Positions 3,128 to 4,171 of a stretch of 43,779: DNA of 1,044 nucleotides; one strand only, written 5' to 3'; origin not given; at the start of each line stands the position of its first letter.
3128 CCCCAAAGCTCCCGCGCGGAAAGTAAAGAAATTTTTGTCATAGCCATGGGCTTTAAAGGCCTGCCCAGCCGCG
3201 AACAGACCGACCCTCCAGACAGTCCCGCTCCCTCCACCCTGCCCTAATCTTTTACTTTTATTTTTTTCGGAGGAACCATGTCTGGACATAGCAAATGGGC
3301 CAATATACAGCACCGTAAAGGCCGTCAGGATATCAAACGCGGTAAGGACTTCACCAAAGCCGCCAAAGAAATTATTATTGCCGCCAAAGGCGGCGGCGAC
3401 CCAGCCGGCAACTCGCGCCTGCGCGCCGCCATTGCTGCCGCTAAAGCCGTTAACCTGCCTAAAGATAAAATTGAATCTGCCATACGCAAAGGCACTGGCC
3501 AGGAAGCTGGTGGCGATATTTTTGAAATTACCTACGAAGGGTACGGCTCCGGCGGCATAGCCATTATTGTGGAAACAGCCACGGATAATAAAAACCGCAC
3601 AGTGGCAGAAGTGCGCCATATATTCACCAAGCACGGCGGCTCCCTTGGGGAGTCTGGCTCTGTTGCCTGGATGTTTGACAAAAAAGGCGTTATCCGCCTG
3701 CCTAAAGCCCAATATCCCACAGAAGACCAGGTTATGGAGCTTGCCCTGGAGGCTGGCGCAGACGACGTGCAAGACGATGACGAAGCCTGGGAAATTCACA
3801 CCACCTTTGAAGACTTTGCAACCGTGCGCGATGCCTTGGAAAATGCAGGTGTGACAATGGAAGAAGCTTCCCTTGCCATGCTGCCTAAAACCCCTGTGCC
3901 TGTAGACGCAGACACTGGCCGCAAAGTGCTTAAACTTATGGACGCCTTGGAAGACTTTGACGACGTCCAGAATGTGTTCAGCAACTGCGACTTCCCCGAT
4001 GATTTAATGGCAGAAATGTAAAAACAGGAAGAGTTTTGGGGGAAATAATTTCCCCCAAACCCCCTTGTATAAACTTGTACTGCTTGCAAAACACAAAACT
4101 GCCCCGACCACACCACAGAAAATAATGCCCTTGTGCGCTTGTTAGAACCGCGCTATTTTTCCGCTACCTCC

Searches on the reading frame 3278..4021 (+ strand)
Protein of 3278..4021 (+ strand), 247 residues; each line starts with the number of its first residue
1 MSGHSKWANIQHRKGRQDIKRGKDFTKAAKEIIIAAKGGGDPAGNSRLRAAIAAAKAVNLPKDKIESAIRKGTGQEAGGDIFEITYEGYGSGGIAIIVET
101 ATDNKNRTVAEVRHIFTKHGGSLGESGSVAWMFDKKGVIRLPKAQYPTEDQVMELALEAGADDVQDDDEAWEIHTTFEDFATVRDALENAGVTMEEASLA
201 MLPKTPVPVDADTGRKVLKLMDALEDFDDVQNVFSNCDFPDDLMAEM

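Call 7: find_encoding_contigs(protein=window:3278-4021:+, flank=3000, max_places=6)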
Protein window:3278-4021:+ (247 aa): no gene with exactly this product is on record in the collection.

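Call 16: find_related_loci(query=window:3278-4018:+, collection=genome_contigs, flank=6000)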
Query window:3278-4018:+ (247 aa) in genome_contigs; peptide patterns used: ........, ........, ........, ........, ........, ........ (x = any residue, [..] = any of these).
600 stretches matched a pattern (row limit reached: there are more); 594 encode a relative of the query (tblastn E <= 1e-3); the best 80 are kept; 80 distinct loci.
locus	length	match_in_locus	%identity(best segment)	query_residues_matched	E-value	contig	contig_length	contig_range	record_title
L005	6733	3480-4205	76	1-243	7e-118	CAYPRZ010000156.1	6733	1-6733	MAG TPA_asm: uncultured Desulfovibrio sp. isolate binchicken_co66_189 genome assembly, contig: NODE_16272_length_6733_co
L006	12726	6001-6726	77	1-243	1e-116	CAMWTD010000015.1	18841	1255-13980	MAG TPA_asm: uncultured Desulfovibrio sp. isolate SRR14411322_bin.3_metawrap_v1.3_MAG genome assembly, contig: NODE.93_l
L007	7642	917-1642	73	1-243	3e-113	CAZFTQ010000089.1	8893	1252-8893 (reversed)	MAG TPA_asm: uncultured Desulfovibrio sp. isolate SRP314395_co1_243 genome assembly, contig: NODE_7301_length_8893_cov_9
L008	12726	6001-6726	73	1-243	7e-112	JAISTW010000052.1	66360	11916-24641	MAG: Desulfovibrio sp. isolate Md513_bin41 k119_1246186, whole genome shotgun sequence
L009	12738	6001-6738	73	1-247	5e-112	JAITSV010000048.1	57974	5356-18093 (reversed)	MAG: Desulfovibrio sp. isolate Rs511_bin20 k119_2639814, whole genome shotgun sequence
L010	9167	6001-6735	72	1-246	1e-107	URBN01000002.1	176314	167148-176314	uncultured Desulfovibrio sp. isolate UMGS847 genome assembly, contig: NODE_25_length_176314_cov_6.979507, whole genome s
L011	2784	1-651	72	27-243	2e-108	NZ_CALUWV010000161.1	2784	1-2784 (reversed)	MAG: uncultured Mailhella sp. isolate BRZ_BG__bin118 BRZ_BG__NODE_52193_length_2784_cov_5.162172, whole genome shotgun s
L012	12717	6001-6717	63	1-240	4e-97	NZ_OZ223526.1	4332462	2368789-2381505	MAG: Maridesulfovibrio sp. isolate 4b7aa1d1-4656-4508-adef-fef75badb664 chromosome 1, complete sequence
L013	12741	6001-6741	58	1-247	5e-92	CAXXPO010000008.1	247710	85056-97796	MAG: Desulfovibrionaceae bacterium isolate 0f95970e-ae80-4c12-b720-55e6c3ff73ee genome assembly, contig: contig_8, whole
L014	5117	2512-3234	60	1-241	8e-91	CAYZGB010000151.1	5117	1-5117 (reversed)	MAG TPA_asm: uncultured Melioribacter sp. isolate SRP163575_co1_339 genome assembly, contig: NODE_35455_length_5117_cov_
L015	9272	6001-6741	57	1-247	6e-91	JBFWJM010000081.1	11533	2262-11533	MAG: Desulfovibrionaceae bacterium isolate CA_2019_NHSR_19 NODE_11821_length_11533_cov_3.294757_NHSR, whole genome shotg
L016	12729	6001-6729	56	1-244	3e-89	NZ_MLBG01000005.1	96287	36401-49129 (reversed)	Desulfovibrio sp. DV contig00005, whole genome shotgun sequence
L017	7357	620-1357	54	1-246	7e-87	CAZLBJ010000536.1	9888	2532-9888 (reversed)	MAG TPA_asm: uncultured Thermoanaerobaculia bacterium isolate binchicken_co31_432 genome assembly, contig: k141_5426591,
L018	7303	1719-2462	57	1-247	6e-86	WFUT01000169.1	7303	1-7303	MAG: Desulfobulbaceae bacterium isolate S140_14 k151_534206, whole genome shotgun sequence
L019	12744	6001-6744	56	1-247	1e-84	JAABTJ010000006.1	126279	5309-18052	MAG: Desulfobacteraceae bacterium isolate S22.Bin143 NODE_6_length_126279_cov_6.43743, whole genome shotgun sequence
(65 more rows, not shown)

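Call 21: find_homologous_proteins(query=window:3278-4018:+, max_evalue=1e-60)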
Query window:3278-4018:+ (247 aa): 7561 proteins with E <= 1e-60 among 8000 candidates; the best 120 are listed.
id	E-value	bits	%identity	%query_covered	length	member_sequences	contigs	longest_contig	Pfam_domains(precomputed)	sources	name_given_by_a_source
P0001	1.3e-153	528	96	100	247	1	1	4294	PF01709.27,PF20772.3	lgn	-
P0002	5.9e-149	513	92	100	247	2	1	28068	PF01709.27,PF20772.3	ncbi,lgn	-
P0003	8.0e-121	420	77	98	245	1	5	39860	PF01709.27,PF20772.3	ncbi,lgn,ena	-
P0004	9.3e-121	420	76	98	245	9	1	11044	PF01709.27,PF20772.3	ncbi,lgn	-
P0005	1.5e-120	420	77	100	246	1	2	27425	PF01709.27,PF20772.3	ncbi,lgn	-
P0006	5.5e-120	418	76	98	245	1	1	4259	PF01709.27,PF20772.3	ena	-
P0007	6.3e-120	418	78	100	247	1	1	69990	PF01709.27,PF20772.3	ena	-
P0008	8.9e-120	417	76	100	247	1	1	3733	PF01709.27,PF20772.3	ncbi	-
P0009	1.1e-119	417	76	100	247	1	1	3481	PF01709.27,PF20772.3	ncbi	-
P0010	1.8e-119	416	76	98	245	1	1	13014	PF01709.27,PF20772.3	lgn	-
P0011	4.5e-119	415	77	100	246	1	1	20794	PF01709.27,PF20772.3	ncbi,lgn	-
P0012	4.7e-119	415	76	100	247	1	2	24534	PF01709.27,PF20772.3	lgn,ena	-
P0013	4.7e-119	415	76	100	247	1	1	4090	PF01709.27,PF20772.3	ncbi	-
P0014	1.4e-118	413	77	98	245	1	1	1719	PF01709.27,PF20772.3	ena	-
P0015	2.2e-118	412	76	100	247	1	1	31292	PF01709.27,PF20772.3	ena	-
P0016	5.4e-118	411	76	100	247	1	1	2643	PF01709.27,PF20772.3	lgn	-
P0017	7.5e-118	411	75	98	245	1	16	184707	PF01709.27,PF20772.3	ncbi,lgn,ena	-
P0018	1.3e-117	410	75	100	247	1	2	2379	PF01709.27,PF20772.3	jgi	-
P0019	1.5e-117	410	76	100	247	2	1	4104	PF01709.27,PF20772.3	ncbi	-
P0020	4.6e-117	408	74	98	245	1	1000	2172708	PF01709.27,PF20772.3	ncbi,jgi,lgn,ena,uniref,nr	ncbi:YebC/PmpR family DNA-binding transcriptional regulator [Taurinivorans muris]|jgi:DNA-binding re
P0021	5.4e-117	408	74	100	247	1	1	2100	PF01709.27,PF20772.3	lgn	-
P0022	5.8e-117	408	76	98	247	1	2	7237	PF01709.27,PF20772.3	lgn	-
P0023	5.9e-117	408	74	98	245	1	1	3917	PF01709.27,PF20772.3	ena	-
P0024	7.3e-117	408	76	98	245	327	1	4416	PF01709.27,PF20772.3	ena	-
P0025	1.3e-116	407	74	98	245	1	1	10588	PF01709.27,PF20772.3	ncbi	-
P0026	1.5e-116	407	76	100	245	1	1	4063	PF01709.27,PF20772.3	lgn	-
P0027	1.5e-116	406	74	98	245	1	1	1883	PF01709.27,PF20772.3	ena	-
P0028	1.7e-116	406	74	98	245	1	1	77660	PF01709.27,PF20772.3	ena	-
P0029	1.7e-116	406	74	98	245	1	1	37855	PF01709.27,PF20772.3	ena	-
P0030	2.0e-116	406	74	100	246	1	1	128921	PF01709.27,PF20772.3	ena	-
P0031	2.0e-116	406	72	98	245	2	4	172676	PF01709.27,PF20772.3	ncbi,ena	-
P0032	2.1e-116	406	74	98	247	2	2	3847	PF01709.27,PF20772.3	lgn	-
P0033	3.4e-116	405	74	98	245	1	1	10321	PF01709.27,PF20772.3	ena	-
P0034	3.5e-116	405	74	100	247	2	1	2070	PF01709.27,PF20772.3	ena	-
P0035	3.5e-116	405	75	100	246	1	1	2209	PF01709.27,PF20772.3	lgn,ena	-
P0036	3.7e-116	405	76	98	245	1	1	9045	PF01709.27,PF20772.3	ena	-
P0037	4.6e-116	405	74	100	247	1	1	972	PF01709.27,PF20772.3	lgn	-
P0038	4.6e-116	405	74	98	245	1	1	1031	PF01709.27,PF20772.3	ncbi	-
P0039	5.7e-116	405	74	100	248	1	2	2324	PF01709.27,PF20772.3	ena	-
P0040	6.7e-116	404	74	98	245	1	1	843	PF01709.27,PF20772.3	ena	-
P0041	6.7e-116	404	74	98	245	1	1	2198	PF01709.27,PF20772.3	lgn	-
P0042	8.2e-116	404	75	98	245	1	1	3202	PF01709.27,PF20772.3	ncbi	-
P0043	9.2e-116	404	75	100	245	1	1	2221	PF01709.27,PF20772.3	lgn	-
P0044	1.0e-115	404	76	98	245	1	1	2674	PF01709.27,PF20772.3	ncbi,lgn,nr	ncbi:MAG: YebC/PmpR family DNA-binding transcriptional regulator [Desulfovibrionaceae bacterium]|nr:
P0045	1.0e-115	404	74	100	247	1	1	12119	PF01709.27,PF20772.3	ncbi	-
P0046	1.1e-115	404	75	100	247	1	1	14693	PF01709.27,PF20772.3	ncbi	-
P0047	1.3e-115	403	77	98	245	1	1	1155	PF01709.27,PF20772.3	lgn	-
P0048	1.3e-115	403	74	98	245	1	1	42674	PF01709.27,PF20772.3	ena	-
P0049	1.4e-115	403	76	100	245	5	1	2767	PF01709.27,PF20772.3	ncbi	-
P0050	1.4e-115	403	74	98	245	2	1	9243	PF01709.27,PF20772.3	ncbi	-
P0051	1.5e-115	403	76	100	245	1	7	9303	PF01709.27,PF20772.3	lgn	-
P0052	1.6e-115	403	77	98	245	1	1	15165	PF01709.27,PF20772.3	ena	-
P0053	1.6e-115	403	76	96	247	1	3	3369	PF01709.27,PF20772.3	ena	-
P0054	1.6e-115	403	73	100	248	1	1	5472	PF01709.27,PF20772.3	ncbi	-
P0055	1.6e-115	403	73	98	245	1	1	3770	PF01709.27,PF20772.3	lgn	-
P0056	1.7e-115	403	76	100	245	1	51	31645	PF01709.27,PF20772.3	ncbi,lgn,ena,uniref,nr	ncbi:YebC/PmpR family DNA-binding transcriptional regulator [uncultured Desulfovibrio sp.]|uniref:Ye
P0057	1.8e-115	403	74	100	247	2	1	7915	PF01709.27,PF20772.3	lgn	-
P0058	1.9e-115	403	75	100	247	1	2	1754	PF01709.27,PF20772.3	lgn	-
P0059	1.9e-115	403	74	100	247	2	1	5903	PF01709.27,PF20772.3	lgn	-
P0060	2.1e-115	403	76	98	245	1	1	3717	PF01709.27,PF20772.3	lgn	-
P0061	2.1e-115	403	74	100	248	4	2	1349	PF01709.27,PF20772.3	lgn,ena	-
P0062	2.2e-115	403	74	100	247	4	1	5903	PF01709.27,PF20772.3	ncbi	-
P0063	2.2e-115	403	76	100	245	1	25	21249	PF01709.27,PF20772.3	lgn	-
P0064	2.3e-115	403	77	98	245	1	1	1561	PF01709.27,PF20772.3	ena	-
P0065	2.4e-115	403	74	100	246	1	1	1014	PF01709.27,PF20772.3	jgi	jgi:YebC/PmpR family DNA-binding regulatory protein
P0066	2.4e-115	403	77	98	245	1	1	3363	PF01709.27,PF20772.3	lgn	-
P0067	2.5e-115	402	76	100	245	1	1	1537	PF01709.27,PF20772.3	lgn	-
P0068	2.6e-115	402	76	100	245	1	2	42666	PF01709.27,PF20772.3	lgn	-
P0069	3.3e-115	402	73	100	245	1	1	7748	PF01709.27,PF20772.3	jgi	jgi:YebC/PmpR family DNA-binding regulatory protein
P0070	3.3e-115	402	74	100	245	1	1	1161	PF01709.27,PF20772.3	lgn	-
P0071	3.8e-115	402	77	98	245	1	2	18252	PF01709.27,PF20772.3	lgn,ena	-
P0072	4.1e-115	402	77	98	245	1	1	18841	PF01709.27,PF20772.3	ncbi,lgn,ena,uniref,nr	ncbi:YebC/PmpR family DNA-binding transcriptional regulator [Desulfovibrio sp.]|uniref:YebC/PmpR fam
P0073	4.5e-115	402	76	98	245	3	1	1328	PF01709.27,PF20772.3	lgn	-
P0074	4.6e-115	402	75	100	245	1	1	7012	PF01709.27,PF20772.3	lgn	-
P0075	4.7e-115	402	73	100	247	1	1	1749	PF01709.27,PF20772.3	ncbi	-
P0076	4.9e-115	402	74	100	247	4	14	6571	PF01709.27,PF20772.3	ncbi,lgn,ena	-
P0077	5.1e-115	401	77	98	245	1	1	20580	PF01709.27,PF20772.3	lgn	-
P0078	5.1e-115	401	74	100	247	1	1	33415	PF01709.27,PF20772.3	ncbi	-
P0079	5.7e-115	401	76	98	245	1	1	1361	PF01709.27,PF20772.3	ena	-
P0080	6.0e-115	401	74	100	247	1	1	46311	PF01709.27,PF20772.3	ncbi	-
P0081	6.1e-115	401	75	100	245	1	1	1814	PF01709.27,PF20772.3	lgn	-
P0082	6.2e-115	401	73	99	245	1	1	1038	PF01709.27,PF20772.3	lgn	-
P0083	6.7e-115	401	76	98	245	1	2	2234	PF01709.27,PF20772.3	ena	-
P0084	6.9e-115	401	76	98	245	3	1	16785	PF01709.27,PF20772.3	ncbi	-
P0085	7.1e-115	401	74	100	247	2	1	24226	PF01709.27,PF20772.3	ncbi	-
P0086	7.3e-115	401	76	100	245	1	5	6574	PF01709.27,PF20772.3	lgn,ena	-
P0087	7.4e-115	401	76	98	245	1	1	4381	PF01709.27,PF20772.3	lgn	-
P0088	7.6e-115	401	74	100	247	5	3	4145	PF01709.27,PF20772.3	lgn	-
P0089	8.3e-115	401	75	98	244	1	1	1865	PF01709.27,PF20772.3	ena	-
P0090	8.4e-115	401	73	99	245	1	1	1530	PF01709.27,PF20772.3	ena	-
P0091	9.4e-115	401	76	98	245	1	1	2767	PF01709.27,PF20772.3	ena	-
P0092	9.9e-115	401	76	100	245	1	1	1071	PF01709.27,PF20772.3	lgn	-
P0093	1.1e-114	400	74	100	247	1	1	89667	PF01709.27,PF20772.3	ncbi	-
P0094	1.2e-114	400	76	98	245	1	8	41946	PF01709.27,PF20772.3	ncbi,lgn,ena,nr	ncbi:MAG: YebC/PmpR family DNA-binding transcriptional regulator [Desulfovibrio sp.]|nr:YebC/PmpR fa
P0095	1.3e-114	400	76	100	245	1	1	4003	PF01709.27,PF20772.3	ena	-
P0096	1.3e-114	400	76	98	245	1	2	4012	PF01709.27,PF20772.3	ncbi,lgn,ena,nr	ncbi:MAG: YebC/PmpR family DNA-binding transcriptional regulator [Desulfovibrionaceae bacterium]|nr:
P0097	1.3e-114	400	75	100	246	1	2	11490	PF01709.27,PF20772.3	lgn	-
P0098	1.3e-114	400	77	98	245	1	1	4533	PF01709.27,PF20772.3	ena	-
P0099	1.5e-114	400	74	100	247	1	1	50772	PF01709.27,PF20772.3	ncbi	-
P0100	1.5e-114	400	76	100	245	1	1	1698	PF01709.27,PF20772.3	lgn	-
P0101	1.5e-114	400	74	98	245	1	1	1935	PF01709.27,PF20772.3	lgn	-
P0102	1.6e-114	400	75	100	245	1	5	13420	PF01709.27,PF20772.3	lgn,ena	-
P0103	1.7e-114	400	76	98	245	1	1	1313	PF01709.27,PF20772.3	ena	-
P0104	1.7e-114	400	76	98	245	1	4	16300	PF01709.27,PF20772.3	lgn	-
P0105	1.8e-114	400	74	100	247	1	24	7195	PF01709.27,PF20772.3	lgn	-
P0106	1.9e-114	400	75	100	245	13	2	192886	PF01709.27,PF20772.3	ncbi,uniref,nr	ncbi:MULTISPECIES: YebC/PmpR family DNA-binding transcriptional regulator [unclassified Desulfovibri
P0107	2.0e-114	400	74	100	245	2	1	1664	PF01709.27,PF20772.3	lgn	-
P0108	2.1e-114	399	75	98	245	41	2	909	PF01709.27,PF20772.3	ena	-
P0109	2.1e-114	399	74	100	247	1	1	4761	PF01709.27,PF20772.3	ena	-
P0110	2.3e-114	399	75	98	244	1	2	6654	PF01709.27,PF20772.3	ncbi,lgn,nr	ncbi:MAG: YebC/PmpR family DNA-binding transcriptional regulator [Desulfovibrionaceae bacterium]|nr:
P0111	2.8e-114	399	75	100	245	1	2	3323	PF01709.27,PF20772.3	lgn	-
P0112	2.9e-114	399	76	98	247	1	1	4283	PF01709.27,PF20772.3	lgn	-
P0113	2.9e-114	399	71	100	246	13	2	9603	PF01709.27,PF20772.3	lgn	-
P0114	3.0e-114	399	74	100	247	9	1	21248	PF01709.27,PF20772.3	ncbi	-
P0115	3.0e-114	399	76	98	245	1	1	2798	PF01709.27,PF20772.3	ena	-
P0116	3.1e-114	399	73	100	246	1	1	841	PF01709.27,PF20772.3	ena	-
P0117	3.6e-114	399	76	98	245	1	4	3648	PF01709.27,PF20772.3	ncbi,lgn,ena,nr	ncbi:MAG: YebC/PmpR family DNA-binding transcriptional regulator [Desulfovibrionaceae bacterium]|nr:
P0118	3.7e-114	399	75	98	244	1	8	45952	PF01709.27,PF20772.3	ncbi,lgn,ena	-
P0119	3.9e-114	399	76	99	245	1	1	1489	PF01709.27,PF20772.3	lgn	-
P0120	4.5e-114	398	76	98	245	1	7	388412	PF01709.27,PF20772.3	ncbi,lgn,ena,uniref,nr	ncbi:MAG: YebC/PmpR family DNA-binding transcriptional regulator [Desulfovibrio sp.]|uniref:YebC/Pmp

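Call 22: find_encoding_contigs(protein=P0001, flank=10000, max_places=5)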
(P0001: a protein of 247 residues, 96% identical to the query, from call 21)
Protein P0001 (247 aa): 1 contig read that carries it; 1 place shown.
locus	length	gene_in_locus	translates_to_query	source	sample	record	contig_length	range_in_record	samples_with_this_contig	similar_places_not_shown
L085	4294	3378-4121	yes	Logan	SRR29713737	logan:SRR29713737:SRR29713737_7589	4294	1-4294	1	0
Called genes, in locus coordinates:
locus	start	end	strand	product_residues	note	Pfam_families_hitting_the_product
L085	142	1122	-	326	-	PF04055:Radical_SAM, PF06463:Mob_synth_C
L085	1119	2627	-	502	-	PF13524:Glyco_trans_1_2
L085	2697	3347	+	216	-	PF01728:FtsJ, PF13847:Methyltransf_31 (weak)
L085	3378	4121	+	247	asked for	PF20772:TACO1_YebC_N, PF01709:Transcrip_reg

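Call 23: find_encoding_contigs(protein=P0002, flank=10000, max_places=5)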
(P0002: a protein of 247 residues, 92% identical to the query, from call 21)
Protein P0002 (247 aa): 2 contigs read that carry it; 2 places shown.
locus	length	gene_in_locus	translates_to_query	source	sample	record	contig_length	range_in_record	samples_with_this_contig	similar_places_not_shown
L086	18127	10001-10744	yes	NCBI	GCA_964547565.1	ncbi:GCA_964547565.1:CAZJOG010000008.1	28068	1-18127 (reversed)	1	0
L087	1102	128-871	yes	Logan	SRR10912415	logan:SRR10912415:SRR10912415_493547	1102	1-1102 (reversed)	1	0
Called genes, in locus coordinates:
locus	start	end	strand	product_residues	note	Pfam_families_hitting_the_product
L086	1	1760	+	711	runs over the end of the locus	PF12437:GSIII_N, PF00120:Gln-synt_C, PF18318:Gln-synt_C-ter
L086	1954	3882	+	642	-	PF02129:Peptidase_S15 (weak), PF12146:Hydrolase_4 (weak)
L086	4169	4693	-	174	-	PF00857:Isochorismatase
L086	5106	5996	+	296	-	PF00669:Flagellin_N, PF00700:Flagellin_C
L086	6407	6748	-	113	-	PF13744:HTH_37, PF13560:HTH_31 (weak), PF01381:HTH_3, PF12844:HTH_19 (weak)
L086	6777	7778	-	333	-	PF04055:Radical_SAM, PF06463:Mob_synth_C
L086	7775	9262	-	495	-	PF13524:Glyco_trans_1_2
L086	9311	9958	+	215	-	PF01728:FtsJ, PF13847:Methyltransf_31 (faint)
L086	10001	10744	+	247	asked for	PF20772:TACO1_YebC_N, PF01709:Transcrip_reg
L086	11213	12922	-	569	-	PF07992:Pyr_redox_2, PF13738:Pyr_redox_3 (faint), PF01266:DAO (faint), PF01593:Amino_oxidase (faint), PF00070:Pyr_redox, PF02852:Pyr_redox_dim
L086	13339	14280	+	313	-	PF00892:EamA, PF03151:TPT (weak), PF00892:EamA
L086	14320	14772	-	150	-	PF01668:SmpB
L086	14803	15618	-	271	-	PF00590:TP_methylase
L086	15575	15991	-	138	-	PF02021:UPF0102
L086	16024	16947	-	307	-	PF01180:DHO_dh, PF01207:Dus (faint), PF03060:NMO (weak), PF00977:His_biosynth (weak)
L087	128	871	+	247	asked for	PF20772:TACO1_YebC_N, PF01709:Transcrip_reg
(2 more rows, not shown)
